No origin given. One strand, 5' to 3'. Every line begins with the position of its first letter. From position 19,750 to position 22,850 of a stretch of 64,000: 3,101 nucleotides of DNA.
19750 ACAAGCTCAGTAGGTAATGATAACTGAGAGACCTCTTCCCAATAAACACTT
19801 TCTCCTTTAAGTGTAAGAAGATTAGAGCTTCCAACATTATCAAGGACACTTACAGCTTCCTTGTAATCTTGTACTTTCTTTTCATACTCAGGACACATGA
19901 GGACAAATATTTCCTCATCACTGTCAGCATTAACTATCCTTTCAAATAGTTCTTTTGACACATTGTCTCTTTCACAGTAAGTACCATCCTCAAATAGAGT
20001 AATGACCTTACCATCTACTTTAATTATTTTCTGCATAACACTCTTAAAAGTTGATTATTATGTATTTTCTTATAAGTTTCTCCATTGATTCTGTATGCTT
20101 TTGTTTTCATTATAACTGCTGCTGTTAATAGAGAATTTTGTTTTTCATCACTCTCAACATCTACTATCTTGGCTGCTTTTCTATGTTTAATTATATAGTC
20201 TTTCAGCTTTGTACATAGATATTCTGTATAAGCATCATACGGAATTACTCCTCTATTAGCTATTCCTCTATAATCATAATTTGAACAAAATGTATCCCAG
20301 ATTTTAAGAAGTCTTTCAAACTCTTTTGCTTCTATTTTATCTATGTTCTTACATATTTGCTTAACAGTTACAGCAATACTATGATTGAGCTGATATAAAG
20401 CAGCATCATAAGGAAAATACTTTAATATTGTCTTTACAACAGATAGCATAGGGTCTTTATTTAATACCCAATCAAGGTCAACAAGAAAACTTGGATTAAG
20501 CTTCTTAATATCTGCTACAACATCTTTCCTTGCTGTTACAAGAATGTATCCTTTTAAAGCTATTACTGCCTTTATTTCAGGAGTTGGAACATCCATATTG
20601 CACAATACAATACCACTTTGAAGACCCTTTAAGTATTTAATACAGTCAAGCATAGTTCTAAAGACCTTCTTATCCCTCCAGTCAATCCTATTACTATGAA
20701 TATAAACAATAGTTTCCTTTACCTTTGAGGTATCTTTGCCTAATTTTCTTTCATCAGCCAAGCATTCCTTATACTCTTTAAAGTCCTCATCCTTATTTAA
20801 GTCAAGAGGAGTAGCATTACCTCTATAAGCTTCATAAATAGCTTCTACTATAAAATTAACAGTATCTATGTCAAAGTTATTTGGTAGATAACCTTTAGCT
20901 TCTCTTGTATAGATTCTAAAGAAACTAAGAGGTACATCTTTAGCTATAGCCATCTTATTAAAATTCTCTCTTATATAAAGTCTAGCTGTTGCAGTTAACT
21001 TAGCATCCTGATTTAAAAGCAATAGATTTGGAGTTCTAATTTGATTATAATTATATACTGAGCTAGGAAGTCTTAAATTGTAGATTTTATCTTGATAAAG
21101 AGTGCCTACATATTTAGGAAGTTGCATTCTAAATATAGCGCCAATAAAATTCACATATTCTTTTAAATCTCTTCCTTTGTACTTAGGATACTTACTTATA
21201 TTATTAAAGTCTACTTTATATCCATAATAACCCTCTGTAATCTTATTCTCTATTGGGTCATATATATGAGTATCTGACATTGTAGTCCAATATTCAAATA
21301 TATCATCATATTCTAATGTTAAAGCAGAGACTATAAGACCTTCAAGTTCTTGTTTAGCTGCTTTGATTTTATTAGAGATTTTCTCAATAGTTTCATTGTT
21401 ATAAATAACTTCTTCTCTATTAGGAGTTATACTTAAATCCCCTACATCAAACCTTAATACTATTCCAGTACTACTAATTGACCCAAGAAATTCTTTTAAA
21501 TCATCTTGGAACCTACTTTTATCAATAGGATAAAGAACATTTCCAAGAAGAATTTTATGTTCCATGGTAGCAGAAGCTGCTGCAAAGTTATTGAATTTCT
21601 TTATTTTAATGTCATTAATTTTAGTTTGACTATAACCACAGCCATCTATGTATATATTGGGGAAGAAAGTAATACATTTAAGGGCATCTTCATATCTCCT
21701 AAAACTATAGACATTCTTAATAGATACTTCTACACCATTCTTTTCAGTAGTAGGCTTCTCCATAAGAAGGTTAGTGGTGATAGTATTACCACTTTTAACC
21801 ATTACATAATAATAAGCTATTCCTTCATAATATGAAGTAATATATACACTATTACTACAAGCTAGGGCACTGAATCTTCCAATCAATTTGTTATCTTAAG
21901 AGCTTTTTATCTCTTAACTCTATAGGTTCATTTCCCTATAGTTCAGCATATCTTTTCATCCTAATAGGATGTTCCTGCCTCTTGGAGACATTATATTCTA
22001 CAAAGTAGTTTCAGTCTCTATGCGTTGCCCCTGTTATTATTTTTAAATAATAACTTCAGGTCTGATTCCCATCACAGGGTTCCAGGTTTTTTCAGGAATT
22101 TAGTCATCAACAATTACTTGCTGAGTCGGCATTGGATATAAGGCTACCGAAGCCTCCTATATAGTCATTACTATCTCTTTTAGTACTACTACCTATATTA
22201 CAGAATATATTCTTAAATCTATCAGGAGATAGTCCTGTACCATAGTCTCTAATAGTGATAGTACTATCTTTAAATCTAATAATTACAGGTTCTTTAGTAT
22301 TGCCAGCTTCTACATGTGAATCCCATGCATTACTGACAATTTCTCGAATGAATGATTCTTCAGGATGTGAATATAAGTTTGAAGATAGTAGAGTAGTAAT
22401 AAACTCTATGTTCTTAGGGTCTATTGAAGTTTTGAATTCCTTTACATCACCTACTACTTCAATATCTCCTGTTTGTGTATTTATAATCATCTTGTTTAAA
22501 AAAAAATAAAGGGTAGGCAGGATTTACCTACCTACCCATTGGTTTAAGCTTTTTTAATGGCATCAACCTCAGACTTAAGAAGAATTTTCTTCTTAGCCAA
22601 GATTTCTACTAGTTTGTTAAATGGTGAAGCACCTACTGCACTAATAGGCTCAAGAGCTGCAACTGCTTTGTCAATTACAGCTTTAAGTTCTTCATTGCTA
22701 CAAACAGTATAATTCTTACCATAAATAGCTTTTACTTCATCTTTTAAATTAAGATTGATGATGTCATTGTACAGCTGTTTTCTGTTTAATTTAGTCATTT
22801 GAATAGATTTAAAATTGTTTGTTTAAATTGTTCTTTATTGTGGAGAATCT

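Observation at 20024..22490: Probable third, ORF-less group I intron splitting a GHKL-ATPase (rIIA-like?) gene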

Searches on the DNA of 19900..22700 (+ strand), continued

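Call 22: search_rna_families(sources=[L002, L003, L004, L005, L006, L007], threshold=evalue, max_evalue=1, show_alignments=3)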
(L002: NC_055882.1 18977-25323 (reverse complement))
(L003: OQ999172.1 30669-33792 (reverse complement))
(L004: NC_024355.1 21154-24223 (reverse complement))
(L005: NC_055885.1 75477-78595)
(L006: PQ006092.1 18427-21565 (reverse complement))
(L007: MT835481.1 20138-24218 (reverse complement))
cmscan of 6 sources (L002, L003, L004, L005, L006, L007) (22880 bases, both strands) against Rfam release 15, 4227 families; matches with E-value up to 1: 3.
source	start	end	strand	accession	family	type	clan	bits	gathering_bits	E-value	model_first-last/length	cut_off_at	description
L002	3344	3612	-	RF00028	Intron_gpI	Intron;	-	80.8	50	2.2e-19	1-253/253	no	Group I catalytic intron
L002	4726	4833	-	RF00558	L20_leader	Cis-reg; leader;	-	25.5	58.7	0.34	1-127/127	no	Ribosomal protein L20 leader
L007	2313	2353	+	RF03071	Sodium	Cis-reg; riboswitch;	-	22.2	40.5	0.96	3-55/55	no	Na+ riboswitch aptamer (DUF1646)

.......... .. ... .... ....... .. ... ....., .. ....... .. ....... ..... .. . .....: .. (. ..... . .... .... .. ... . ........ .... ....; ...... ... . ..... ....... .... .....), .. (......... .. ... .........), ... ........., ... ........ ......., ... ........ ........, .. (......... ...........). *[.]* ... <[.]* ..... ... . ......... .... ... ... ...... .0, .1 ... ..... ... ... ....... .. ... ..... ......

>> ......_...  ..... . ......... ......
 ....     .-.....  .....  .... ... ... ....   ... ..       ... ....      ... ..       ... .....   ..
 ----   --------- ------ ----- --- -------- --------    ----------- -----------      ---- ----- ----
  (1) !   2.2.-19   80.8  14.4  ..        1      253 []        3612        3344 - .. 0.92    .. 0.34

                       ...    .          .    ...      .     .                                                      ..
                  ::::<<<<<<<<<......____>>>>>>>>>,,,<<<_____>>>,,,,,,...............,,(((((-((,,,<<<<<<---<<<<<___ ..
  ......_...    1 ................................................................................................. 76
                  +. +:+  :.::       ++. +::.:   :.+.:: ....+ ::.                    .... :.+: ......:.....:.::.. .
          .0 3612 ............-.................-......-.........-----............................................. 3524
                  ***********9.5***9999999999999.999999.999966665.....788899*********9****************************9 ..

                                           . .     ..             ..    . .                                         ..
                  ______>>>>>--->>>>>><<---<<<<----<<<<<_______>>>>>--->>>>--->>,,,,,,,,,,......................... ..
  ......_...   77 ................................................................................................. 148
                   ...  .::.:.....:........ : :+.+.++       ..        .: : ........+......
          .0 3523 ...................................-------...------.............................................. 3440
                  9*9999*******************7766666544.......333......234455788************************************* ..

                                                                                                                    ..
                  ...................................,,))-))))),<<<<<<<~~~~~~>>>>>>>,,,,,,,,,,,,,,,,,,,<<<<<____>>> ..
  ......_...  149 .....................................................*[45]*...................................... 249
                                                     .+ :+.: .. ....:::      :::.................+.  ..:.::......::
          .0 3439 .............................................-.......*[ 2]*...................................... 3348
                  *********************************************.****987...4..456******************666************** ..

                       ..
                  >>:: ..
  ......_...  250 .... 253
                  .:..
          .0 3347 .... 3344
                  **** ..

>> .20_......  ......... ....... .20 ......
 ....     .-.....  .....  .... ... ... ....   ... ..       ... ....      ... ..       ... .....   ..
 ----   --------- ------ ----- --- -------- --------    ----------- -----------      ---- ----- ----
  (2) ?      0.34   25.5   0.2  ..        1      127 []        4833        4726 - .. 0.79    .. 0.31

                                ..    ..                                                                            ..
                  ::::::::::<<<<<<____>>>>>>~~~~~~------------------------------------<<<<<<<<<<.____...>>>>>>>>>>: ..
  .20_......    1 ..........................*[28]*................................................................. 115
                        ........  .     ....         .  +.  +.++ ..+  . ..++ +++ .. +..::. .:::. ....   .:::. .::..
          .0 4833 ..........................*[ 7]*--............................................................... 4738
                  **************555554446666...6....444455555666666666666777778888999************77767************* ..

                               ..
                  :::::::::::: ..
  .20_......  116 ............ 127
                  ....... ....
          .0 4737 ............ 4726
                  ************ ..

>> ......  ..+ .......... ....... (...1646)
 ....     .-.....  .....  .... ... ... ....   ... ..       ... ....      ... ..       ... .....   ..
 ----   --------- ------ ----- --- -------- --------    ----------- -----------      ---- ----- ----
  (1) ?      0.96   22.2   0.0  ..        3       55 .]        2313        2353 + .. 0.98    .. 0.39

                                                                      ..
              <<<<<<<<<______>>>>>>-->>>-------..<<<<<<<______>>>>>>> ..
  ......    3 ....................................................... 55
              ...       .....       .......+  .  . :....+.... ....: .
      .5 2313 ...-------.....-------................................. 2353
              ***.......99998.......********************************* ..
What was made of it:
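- RF00028 scores the cr116_1 intron 80.8 bits (call 22).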

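Call 28: search_dna_similar(query=window:21884-22145:-, collection=phages, mode=distant, max_rows=60, max_evalue=0.01)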
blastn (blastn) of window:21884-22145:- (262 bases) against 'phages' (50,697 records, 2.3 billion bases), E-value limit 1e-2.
Records with a match: 44; places in all: 53; records where one place covers at least 80% of the query: 0.
Best place of each record, by identity: 90-95% 1; 80-90% 10; 60-80% 33.
By first word of the organism name: Staphylococcus 10; Bacillus 7; uncultured 5; Bacteroides 4; Listeria 3; Bacteriophage 2; bajarodcaudo 2; Yersinia 2; Mammaliicoccus 2; Clostridium 2; and 4 more.
By host as written in the record: - 10; Bacillus subtilis 4; Bacteroides intestinalis DSM 108646 4; Yersinia enterocolitica 2; Homo sapiens 2; Staphylococcus epidermidis C6869 2; Clostridium difficile 2; Bacillus subtilis subsp. subtilis 168 2; and 15 more.
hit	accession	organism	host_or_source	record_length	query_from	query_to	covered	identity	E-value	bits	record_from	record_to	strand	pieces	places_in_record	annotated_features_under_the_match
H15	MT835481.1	Bacteriophage sp.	human fecal samples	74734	118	262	55%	73.9%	2e-15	88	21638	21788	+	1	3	record has no annotation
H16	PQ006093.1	bajarodcaudo virus 2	Neotoma bryanti feces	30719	120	262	55%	71.3%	8e-8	63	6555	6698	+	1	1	none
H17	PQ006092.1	bajarodcaudo virus 1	Chaetodipus spinatus feces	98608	120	257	53%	73.8%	5e-10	71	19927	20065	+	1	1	none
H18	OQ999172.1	Listeria phage LIS04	Listeria innocua ATCC 51742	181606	113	245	51%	73.9%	3e-12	77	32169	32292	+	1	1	none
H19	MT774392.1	uncultured phage cr128_1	human feces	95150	146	262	45%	75.0%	2e-9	68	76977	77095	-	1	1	none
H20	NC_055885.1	uncultured phage cr128_1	human feces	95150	146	262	45%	75.0%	2e-9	68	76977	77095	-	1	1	none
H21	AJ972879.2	Yersinia phage phiR1-37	Yersinia enterocolitica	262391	79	201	47%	71.0%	1e-4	53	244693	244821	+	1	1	none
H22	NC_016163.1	Yersinia phage phiR1-37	Yersinia enterocolitica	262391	79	201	47%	71.0%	1e-4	53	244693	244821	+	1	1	none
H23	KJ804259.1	Staphylococcus phage 6ec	Homo sapiens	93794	146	262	45%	69.2%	6e-3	46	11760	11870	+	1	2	none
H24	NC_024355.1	Staphylococcus phage 6ec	Homo sapiens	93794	146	262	45%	69.2%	6e-3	46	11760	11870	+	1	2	none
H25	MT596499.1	Staphylococcus phage vB_SepS_BE02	Staphylococcus epidermidis F12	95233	146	262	45%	69.2%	6e-3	46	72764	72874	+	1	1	terminase large subunit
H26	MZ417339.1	Staphylococcus phage PG-2021_5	Staphylococcus epidermidis C6869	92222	146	262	45%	69.2%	6e-3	46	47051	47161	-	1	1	record has no annotation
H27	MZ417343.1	Staphylococcus phage PG-2021_74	Staphylococcus epidermidis I0515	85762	146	262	45%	69.2%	6e-3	46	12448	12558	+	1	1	record has no annotation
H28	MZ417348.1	Staphylococcus phage PG-2021_88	Staphylococcus epidermidis C6869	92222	146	262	45%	69.2%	6e-3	46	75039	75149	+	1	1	record has no annotation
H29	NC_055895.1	uncultured phage cr7_1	human feces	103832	178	262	32%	76.7%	1e-4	52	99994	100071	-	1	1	none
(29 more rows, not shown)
